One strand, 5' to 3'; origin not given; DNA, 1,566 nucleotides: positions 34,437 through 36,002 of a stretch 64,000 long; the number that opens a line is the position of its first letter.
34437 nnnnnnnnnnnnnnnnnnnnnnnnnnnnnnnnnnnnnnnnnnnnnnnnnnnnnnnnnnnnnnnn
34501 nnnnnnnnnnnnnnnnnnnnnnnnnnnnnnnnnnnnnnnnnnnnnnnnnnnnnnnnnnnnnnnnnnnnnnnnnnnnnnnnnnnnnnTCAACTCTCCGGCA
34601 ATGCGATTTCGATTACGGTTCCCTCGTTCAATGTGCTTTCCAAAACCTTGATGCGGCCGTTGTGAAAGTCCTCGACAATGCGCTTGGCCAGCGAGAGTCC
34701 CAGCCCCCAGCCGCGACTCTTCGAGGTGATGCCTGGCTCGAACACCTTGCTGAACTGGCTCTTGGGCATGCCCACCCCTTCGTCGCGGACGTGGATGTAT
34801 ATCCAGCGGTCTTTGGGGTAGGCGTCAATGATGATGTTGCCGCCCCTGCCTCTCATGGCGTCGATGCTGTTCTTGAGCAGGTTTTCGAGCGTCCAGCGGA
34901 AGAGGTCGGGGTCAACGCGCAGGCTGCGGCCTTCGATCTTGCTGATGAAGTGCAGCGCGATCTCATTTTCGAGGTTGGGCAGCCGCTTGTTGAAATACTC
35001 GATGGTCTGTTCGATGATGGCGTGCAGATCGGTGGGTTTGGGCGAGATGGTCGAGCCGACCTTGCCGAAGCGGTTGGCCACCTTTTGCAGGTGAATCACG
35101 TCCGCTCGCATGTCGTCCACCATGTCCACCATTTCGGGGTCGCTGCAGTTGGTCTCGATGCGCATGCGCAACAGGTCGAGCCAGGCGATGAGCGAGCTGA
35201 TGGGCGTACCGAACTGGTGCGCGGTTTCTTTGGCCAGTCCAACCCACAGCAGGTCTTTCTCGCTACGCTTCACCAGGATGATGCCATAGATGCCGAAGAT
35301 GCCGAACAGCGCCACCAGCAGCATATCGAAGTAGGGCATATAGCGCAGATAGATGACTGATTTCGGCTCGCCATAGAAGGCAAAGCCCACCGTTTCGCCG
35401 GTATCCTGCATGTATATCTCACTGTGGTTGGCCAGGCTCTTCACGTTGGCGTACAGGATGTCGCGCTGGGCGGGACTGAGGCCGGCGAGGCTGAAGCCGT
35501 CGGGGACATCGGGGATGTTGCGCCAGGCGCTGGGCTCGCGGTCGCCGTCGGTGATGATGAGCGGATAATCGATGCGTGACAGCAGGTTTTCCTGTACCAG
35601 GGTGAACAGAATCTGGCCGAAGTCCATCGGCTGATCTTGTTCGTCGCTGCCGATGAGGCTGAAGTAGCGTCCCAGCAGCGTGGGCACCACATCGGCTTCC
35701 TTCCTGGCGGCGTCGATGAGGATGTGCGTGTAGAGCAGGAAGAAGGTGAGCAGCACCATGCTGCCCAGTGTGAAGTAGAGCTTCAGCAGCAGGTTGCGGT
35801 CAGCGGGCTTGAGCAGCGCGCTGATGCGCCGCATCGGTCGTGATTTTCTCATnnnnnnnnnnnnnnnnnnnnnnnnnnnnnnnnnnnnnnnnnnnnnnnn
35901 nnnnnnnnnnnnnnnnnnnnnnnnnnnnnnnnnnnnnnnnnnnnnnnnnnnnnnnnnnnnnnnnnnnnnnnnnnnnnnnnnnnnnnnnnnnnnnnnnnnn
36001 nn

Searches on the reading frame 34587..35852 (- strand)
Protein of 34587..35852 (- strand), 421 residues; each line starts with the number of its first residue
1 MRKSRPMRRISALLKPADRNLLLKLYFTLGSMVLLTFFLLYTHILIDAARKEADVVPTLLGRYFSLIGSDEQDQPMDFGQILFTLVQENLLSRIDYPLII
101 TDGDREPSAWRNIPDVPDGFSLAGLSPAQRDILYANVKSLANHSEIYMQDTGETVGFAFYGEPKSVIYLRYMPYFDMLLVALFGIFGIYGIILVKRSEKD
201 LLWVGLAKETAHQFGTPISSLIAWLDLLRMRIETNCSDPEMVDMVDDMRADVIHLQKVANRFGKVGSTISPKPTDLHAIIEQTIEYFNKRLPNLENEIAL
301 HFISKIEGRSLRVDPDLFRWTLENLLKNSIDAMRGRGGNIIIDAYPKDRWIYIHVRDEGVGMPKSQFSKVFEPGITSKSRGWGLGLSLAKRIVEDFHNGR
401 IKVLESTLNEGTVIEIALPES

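Call 58: search_protein_families(library=pfam, proteins=[window:34587-35852:-], max_evalue=0.01)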
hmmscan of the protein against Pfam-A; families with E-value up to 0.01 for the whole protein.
window:34587-35852:- (421 aa): 2 families
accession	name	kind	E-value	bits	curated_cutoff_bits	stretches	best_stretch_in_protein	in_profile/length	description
PF02518.31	HATPase_c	-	8.9e-19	68.4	26.4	1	314-420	2-109/111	Histidine kinase-, DNA gyrase B-, and HSP90-like ATPase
PF00512.31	HisKA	-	0.0083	16.6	26.9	0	209-260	8-55/66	His Kinase A (phospho-acceptor) domain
